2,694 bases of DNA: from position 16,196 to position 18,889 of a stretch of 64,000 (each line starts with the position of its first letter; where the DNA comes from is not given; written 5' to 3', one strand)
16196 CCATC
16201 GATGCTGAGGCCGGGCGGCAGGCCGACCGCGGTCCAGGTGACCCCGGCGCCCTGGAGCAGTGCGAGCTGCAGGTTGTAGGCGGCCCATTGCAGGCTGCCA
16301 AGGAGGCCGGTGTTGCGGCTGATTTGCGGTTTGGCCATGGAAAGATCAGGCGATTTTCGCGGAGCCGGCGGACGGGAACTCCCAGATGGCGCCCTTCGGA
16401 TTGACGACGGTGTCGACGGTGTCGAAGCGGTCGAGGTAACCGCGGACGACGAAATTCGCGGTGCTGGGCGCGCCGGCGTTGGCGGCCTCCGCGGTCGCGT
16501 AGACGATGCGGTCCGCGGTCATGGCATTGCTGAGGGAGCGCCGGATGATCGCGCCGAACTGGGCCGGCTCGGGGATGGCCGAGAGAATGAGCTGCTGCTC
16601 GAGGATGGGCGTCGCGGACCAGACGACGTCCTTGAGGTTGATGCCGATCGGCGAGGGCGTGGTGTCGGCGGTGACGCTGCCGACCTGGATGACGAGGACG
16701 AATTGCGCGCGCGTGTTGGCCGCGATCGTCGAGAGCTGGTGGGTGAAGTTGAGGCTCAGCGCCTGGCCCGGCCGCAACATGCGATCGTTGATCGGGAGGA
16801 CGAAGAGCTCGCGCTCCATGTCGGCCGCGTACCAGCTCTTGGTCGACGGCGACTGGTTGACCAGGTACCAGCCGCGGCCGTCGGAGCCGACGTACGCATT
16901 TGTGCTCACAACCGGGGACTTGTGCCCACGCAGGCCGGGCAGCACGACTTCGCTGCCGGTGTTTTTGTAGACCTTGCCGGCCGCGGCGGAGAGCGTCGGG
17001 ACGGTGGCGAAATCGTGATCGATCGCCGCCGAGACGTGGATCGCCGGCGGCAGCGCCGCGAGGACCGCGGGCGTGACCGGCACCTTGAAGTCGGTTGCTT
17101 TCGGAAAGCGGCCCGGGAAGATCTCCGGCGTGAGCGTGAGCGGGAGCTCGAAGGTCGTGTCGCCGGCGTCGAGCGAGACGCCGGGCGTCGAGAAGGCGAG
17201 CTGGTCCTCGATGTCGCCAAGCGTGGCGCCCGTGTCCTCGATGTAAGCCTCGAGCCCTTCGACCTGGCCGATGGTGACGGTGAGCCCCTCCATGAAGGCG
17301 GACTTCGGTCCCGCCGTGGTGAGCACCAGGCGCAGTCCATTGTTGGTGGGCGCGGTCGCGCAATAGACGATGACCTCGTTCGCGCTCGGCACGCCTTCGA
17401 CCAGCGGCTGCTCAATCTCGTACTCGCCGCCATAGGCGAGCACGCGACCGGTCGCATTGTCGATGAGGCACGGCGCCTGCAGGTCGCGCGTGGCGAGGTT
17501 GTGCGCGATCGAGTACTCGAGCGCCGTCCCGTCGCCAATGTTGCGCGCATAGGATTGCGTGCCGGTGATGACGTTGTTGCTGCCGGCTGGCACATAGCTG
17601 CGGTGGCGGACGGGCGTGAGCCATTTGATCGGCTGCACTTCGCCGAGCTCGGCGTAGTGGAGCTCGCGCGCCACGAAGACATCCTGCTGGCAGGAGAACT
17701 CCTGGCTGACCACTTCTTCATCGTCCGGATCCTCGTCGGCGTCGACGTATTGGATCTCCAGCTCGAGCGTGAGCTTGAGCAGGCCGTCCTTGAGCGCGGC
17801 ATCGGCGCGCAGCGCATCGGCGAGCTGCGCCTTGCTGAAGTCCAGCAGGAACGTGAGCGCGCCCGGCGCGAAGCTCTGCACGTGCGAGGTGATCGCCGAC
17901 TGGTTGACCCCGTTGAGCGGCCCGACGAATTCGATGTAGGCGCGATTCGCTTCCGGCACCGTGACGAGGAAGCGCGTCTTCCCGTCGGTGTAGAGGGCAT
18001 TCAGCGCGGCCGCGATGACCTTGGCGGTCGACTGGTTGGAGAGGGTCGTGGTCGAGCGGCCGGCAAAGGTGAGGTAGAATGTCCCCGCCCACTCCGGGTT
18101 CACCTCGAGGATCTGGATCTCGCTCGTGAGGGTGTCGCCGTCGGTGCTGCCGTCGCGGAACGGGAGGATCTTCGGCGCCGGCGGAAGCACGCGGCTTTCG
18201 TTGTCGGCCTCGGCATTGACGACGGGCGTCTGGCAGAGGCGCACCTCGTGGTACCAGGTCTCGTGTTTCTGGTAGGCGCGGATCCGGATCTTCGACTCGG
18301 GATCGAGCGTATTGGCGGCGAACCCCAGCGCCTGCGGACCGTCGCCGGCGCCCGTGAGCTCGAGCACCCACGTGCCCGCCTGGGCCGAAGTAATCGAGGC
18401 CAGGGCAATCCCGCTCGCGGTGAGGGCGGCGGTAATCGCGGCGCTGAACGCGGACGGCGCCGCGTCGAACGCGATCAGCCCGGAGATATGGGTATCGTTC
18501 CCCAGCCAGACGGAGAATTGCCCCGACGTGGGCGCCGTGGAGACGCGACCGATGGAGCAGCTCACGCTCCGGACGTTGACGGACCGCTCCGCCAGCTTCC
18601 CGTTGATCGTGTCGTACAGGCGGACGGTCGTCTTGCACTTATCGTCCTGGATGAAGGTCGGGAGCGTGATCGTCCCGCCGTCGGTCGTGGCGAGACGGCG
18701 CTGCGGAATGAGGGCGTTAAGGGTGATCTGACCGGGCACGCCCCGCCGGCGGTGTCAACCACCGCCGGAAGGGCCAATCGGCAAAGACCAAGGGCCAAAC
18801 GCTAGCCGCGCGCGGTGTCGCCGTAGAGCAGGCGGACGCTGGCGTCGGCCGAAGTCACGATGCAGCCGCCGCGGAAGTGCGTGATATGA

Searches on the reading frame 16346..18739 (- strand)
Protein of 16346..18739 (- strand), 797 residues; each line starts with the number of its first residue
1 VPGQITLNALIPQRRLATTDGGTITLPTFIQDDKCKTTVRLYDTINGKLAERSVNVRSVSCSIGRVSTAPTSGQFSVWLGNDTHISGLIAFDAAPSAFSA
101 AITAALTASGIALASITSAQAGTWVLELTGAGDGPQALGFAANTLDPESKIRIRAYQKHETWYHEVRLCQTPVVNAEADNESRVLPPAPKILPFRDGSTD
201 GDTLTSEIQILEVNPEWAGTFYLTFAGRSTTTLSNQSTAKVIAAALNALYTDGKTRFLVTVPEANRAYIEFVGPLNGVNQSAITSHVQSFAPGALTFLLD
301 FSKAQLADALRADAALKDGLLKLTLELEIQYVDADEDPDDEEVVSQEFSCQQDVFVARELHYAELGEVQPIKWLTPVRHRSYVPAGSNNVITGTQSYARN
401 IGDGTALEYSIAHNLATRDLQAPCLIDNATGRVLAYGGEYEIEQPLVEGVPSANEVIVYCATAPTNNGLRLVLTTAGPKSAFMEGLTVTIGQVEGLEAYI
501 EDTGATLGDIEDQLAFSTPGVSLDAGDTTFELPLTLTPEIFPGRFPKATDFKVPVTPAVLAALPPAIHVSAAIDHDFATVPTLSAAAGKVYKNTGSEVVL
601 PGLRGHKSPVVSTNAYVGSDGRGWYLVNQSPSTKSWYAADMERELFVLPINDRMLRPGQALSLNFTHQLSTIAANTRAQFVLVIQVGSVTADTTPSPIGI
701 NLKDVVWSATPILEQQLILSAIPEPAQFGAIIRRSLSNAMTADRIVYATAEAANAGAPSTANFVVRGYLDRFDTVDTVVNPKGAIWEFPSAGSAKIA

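Call 59: search_protein_families(library=pfam, max_evalue=0.001, proteins=[window:16346-18739:-])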
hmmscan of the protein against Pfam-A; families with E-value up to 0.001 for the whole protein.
window:16346-18739:- (797 aa): 0 families

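Call 62: search_protein_families(library=phrogs, max_evalue=0.01, proteins=[window:16346-18739:-])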
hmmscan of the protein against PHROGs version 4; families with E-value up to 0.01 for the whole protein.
window:16346-18739:- (797 aa): 2 families
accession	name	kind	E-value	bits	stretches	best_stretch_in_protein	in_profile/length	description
phrog_38707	-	unknown function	0.00072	19.3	1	387-420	597-630/675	-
phrog_8309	-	unknown function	0.00098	19.4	1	393-423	240-270/312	-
